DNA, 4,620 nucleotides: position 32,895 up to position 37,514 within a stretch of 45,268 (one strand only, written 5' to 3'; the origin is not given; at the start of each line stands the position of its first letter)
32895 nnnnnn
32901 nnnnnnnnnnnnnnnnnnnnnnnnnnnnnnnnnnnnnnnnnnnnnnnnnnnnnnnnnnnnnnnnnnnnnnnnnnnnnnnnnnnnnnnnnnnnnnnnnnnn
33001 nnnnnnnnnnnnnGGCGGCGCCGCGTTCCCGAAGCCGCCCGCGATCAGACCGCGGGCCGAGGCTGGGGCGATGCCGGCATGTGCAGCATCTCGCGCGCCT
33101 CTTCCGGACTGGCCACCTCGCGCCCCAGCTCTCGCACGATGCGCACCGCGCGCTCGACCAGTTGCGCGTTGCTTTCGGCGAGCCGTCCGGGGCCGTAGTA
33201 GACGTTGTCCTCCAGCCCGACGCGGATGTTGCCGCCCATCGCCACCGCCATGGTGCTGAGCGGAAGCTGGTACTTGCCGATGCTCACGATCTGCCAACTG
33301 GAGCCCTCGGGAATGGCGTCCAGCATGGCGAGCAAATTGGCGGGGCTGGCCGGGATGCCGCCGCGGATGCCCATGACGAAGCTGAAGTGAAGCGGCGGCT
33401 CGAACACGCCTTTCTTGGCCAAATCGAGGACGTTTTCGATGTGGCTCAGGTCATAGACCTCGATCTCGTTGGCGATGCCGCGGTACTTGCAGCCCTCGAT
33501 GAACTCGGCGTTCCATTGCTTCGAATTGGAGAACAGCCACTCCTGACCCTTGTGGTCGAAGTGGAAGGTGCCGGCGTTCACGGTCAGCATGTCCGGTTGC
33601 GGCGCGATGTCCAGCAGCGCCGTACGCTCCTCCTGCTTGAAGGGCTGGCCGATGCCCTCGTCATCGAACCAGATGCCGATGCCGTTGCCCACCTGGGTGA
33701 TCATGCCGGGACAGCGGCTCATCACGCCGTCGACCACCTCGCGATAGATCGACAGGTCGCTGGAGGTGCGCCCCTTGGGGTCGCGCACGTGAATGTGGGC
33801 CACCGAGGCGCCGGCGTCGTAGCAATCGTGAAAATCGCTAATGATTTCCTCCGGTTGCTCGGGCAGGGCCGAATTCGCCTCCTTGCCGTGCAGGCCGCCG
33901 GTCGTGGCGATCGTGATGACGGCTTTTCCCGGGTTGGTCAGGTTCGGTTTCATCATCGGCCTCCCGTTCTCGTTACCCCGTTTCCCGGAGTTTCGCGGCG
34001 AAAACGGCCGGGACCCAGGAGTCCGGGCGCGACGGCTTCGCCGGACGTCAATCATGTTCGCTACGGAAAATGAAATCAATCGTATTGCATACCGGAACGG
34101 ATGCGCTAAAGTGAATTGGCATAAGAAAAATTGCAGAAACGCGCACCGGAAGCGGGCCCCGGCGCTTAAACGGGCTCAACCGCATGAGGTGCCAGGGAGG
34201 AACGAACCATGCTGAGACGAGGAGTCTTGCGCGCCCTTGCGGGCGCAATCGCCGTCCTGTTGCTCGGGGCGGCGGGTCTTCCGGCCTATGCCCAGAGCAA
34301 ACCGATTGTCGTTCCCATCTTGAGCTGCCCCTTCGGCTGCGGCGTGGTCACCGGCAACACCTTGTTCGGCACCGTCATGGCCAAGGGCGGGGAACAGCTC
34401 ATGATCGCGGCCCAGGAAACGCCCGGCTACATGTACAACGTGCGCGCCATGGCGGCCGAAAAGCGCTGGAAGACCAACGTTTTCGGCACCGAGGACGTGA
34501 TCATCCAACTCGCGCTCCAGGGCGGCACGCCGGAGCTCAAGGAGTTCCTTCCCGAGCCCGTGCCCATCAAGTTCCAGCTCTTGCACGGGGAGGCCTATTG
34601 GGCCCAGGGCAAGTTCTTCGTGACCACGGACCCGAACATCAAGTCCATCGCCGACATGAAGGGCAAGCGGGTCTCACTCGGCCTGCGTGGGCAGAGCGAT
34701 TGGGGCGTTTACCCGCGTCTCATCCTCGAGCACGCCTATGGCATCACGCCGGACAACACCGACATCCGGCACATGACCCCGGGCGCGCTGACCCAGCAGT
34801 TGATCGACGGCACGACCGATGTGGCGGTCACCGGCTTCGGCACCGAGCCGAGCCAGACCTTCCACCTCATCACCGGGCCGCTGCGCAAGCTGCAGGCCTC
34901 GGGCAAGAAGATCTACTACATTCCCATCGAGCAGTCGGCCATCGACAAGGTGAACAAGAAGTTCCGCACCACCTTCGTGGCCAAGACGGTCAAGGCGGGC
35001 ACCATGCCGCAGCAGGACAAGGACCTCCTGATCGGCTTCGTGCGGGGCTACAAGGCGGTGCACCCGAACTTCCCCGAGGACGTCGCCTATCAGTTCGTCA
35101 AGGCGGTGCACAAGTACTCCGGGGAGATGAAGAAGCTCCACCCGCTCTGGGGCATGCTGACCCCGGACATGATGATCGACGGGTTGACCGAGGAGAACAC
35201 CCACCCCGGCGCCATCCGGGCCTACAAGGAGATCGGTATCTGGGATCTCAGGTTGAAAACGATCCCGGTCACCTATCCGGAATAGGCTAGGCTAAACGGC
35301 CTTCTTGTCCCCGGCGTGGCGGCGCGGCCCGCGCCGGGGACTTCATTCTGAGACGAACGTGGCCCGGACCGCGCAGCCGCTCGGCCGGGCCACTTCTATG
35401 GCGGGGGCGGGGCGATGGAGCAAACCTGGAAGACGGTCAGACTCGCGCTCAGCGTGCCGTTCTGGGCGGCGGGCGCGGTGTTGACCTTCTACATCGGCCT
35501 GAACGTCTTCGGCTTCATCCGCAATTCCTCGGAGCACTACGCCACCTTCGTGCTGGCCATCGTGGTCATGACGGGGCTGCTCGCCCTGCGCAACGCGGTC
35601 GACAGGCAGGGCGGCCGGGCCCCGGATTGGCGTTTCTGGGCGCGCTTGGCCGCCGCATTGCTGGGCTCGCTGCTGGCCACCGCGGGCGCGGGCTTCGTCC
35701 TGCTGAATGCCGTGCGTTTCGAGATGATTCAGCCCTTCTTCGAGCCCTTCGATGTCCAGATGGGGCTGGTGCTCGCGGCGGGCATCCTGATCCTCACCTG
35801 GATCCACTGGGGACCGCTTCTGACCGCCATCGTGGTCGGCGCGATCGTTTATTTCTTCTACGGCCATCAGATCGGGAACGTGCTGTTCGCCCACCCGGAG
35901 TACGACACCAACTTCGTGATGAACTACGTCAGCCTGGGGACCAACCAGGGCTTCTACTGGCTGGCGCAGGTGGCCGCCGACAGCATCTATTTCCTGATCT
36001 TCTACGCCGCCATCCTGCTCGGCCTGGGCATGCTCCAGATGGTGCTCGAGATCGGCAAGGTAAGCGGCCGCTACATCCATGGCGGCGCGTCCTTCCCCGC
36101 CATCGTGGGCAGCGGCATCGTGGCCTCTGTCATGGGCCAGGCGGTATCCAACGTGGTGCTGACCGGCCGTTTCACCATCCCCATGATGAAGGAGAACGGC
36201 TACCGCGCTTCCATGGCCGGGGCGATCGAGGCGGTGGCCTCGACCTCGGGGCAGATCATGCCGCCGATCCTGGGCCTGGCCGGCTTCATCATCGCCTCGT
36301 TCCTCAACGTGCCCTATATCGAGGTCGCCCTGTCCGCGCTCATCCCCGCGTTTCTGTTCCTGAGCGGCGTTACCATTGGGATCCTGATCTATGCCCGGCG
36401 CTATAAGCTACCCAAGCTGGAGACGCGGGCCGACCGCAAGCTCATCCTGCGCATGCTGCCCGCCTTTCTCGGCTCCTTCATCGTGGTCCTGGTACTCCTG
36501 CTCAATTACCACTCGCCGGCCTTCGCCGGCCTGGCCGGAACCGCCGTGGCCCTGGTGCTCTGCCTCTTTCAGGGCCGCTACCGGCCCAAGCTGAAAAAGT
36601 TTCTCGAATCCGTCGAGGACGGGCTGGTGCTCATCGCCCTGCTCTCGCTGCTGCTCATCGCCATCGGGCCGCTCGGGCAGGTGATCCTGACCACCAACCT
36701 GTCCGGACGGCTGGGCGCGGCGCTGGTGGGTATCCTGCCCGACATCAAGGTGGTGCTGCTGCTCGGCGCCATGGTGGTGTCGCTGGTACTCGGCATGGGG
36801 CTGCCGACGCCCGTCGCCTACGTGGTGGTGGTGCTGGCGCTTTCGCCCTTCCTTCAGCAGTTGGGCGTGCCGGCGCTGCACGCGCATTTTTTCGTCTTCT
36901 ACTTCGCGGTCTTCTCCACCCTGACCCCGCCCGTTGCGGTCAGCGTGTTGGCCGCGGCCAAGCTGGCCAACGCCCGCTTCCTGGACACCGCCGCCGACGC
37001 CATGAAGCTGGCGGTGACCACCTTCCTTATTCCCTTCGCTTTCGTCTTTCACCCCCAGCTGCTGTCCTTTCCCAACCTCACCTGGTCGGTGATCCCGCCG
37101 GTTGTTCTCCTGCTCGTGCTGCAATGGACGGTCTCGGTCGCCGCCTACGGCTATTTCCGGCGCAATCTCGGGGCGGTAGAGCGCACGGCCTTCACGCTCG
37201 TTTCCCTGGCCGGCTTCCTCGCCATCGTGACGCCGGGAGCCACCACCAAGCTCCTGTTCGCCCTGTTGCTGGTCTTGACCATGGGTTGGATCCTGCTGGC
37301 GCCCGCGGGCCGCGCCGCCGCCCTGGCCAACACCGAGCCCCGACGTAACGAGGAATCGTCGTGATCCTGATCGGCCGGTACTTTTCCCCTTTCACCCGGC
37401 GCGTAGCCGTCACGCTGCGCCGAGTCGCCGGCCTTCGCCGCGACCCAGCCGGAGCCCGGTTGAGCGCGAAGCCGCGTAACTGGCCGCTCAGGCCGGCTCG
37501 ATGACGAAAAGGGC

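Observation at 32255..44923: Candidate undescribed organic-acid catabolic regulon: BKACE+SDR / TAXI-TRAP / IclR+BCCP / carboxyltransferase / cytoplasmic Mo-enzyme / FadB-like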

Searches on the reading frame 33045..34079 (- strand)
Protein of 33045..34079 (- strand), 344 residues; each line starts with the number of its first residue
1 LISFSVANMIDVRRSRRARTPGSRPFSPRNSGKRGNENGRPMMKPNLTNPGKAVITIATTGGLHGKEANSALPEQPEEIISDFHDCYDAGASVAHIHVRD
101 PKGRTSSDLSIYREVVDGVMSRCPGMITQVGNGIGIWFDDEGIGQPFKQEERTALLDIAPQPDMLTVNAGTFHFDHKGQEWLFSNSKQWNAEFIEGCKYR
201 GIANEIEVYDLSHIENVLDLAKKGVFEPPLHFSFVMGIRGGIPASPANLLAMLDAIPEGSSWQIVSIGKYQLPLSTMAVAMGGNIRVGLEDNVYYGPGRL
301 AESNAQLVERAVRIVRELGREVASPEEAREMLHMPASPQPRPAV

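Call 3: search_protein_families(library=pfam, proteins=[window:33045-34079:-])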
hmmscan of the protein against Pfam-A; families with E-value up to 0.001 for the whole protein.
window:33045-34079:- (344 aa): 1 family
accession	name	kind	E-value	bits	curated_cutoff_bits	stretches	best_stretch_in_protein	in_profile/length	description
PF05853.18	BKACE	-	4.2e-92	308.8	24.8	1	52-334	1-274/274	beta-keto acid cleavage enzyme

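Call 4: search_protein_families(library=ncbifam, proteins=[window:33045-34079:-])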
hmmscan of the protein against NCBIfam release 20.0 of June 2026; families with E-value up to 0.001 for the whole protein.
window:33045-34079:- (344 aa): 4 families
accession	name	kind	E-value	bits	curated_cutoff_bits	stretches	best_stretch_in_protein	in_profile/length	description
NF052387.1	Lys_ferment_KCE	equivalog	1.5e-79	267.2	382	1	52-334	1-267/267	3-keto-5-aminohexanoate cleavage enzyme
NF053568.1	3OXCoAcCUPNH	equivalog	2.7e-60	203.9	350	1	53-336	4-274/274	3-oxoadipate:acetyl-CoA acetyltransferase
NF053538.1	DixhxACActTsKce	equivalog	5.2e-56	189.9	430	1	51-334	5-302/310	3,5-dioxohexanoate:acetyl-CoA acetone transferase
NF052389.1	Lys_KAL_CLE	exception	1.2e-53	182.4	725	1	52-335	170-437/440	bifunctional 3-aminobutyryl-CoA ammonia lyase/3-keto-5-aminohexanoate cleavage enzyme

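Call 76: search_solved_structures(query=window:33045-33956:-, max_evalue=1e-10)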
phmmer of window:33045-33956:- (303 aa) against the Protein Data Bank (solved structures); distinct sequences matched with E-value up to 1e-10: 13.
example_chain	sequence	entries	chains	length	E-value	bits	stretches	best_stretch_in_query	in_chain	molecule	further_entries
2y7d_A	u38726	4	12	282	5.3e-51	177.1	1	13-292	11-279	3-KETO-5-AMINOHEXANOATE CLEAVAGE ENZYME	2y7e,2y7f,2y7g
3lot_A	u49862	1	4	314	9.2e-45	156.6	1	163-294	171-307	uncharacterized protein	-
9zsc_A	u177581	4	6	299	4e-44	154.5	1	11-293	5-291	3-keto-5-aminohexanoate cleavage protein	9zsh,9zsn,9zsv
3e02_A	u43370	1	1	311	3.7e-41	144.7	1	10-293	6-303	uncharacterized protein DUF849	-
3chv_A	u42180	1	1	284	8.9e-38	133.6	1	12-297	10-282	Prokaryotic domain of unknown function (DUF849) with a TIM barrel fold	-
3fa5_A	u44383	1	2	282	1.5e-37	132.9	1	12-292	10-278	protein of unknown function (DUF849)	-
3c6c_A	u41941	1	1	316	2.2e-37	132.3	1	11-293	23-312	3-keto-5-aminohexanoate cleavage enzyme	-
3e49_A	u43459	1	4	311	3.2e-36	128.5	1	10-294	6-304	uncharacterized protein DUF849 with a TIM barrel fold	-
8rip_A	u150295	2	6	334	1.9e-35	126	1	9-296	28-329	3-keto-5-aminohexanoate cleavage protein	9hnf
8rio_A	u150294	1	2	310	1.9e-35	126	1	9-296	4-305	3-keto-5-aminohexanoate cleavage protein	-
3no5_A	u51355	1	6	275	2e-35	125.9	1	12-292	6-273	Uncharacterized protein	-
5zmu_A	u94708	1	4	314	9.1e-16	61.4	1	26-292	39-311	Cis-epoxysuccinate hydrolase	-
5zmy_A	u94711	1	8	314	2.1e-15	60.2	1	25-292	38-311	Cis-epoxysuccinate hydrolase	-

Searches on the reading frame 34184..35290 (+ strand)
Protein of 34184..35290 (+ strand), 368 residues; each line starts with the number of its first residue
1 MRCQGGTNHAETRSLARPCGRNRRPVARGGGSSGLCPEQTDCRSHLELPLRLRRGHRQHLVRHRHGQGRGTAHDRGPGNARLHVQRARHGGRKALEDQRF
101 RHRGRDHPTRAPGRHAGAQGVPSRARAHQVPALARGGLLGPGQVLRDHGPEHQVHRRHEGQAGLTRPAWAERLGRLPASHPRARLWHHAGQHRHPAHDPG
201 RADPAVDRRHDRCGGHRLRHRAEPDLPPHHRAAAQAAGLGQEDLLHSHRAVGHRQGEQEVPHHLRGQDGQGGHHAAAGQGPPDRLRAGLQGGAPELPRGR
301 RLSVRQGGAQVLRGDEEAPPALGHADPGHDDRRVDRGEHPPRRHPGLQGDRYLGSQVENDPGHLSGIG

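Call 3: search_protein_families(library=pfam, proteins=[window:34184-35290:+])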
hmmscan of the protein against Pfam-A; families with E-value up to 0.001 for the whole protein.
window:34184-35290:+ (368 aa): 0 families

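Call 4: search_protein_families(library=ncbifam, proteins=[window:34184-35290:+])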
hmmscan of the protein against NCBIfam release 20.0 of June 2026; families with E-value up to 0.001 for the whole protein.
window:34184-35290:+ (368 aa): 0 families

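Call 7: search_protein_families(library=pfam, proteins=[window:34209-35285:+])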
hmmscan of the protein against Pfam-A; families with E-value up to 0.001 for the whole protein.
window:34209-35285:+ (358 aa): 1 family
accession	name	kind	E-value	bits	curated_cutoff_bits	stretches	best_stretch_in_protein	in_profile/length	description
PF16868.10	NMT1_3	-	4.5e-23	82.7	27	1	135-343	94-289/289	NMT1-like family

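Call 37: search_protein_families(library=ncbifam, proteins=[window:34209-35285:+], max_evalue=1e-10)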
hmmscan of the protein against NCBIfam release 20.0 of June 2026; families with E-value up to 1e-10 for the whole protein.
window:34209-35285:+ (358 aa): 1 family
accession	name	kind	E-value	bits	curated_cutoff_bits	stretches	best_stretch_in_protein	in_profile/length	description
TIGR02122.1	TRAP_TAXI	subfamily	4.7e-32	111.1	84.35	1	13-343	10-320/320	TAXI family TRAP transporter solute-binding subunit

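Call 78: search_solved_structures(query=window:34209-35285:+, max_evalue=0.00001)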
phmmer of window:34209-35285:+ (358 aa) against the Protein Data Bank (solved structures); distinct sequences matched with E-value up to 0.00001: 7.
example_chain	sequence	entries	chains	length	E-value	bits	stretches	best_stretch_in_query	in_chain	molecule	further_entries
9oz4_A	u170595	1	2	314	1.2e-09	40.9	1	140-345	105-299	TRAP transporter solute receptor, TAXI family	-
9ibp_A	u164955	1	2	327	6.4e-09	38.6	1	142-344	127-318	Immunogenic protein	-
1us4_A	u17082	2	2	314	9.8e-08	34.7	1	138-344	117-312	PUTATIVE GLUR0 LIGAND BINDING CORE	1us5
9ibo_A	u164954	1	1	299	9.9e-08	34.7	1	126-344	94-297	TAXI family TRAP transporter solute-binding subunit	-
8s4j_A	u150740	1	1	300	1e-07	34.7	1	126-344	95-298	TAXI family TRAP transporter solute-binding subunit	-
8u79_A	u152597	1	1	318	1e-07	34.6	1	138-344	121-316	Immunogenic protein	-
4ddd_A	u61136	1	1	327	4.4e-07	32.5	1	137-344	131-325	Immunogenic protein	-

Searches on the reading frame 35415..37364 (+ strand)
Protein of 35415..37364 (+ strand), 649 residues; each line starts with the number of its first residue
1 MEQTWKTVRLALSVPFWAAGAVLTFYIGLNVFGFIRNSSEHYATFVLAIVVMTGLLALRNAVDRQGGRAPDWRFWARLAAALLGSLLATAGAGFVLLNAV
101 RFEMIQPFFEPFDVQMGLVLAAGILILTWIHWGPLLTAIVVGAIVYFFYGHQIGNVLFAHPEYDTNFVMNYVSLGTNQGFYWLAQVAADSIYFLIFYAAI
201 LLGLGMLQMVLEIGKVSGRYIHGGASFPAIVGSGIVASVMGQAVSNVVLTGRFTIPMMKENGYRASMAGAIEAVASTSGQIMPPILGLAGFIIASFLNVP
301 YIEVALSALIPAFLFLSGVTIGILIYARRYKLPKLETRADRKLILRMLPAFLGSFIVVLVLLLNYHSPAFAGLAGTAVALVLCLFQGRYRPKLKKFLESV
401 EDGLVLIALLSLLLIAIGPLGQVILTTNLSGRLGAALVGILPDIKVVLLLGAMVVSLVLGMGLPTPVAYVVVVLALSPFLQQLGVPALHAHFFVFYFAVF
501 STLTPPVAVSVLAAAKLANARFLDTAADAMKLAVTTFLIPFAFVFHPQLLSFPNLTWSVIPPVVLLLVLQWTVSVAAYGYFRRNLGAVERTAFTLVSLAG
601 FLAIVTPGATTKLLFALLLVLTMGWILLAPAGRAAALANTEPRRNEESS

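Call 3: search_protein_families(library=pfam, proteins=[window:35415-37364:+])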
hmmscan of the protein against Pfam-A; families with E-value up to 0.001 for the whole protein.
window:35415-37364:+ (649 aa): 1 family
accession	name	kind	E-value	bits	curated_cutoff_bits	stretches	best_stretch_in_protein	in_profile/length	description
PF06808.19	DctM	-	4.8e-53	180.9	23.8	1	133-550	15-405/413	Tripartite ATP-independent periplasmic transporter, DctM component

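Call 4: search_protein_families(library=ncbifam, proteins=[window:35415-37364:+])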
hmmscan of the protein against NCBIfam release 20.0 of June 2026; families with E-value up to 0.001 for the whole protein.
window:35415-37364:+ (649 aa): 3 families
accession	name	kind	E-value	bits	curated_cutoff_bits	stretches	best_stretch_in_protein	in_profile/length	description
TIGR02123.1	TRAP_fused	subfamily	4e-96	323.1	320.65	1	41-622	27-604/615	TRAP transporter fused permease subunit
TIGR00786.1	dctM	subfamily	1.3e-17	63.7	268.45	1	193-551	45-402/405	TRAP transporter large permease subunit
NF011634.1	PRK15060.1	equivalog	0.00034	19.8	800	1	190-553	58-420/425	2,3-diketo-L-gulonate TRAP transporter large permease YiaN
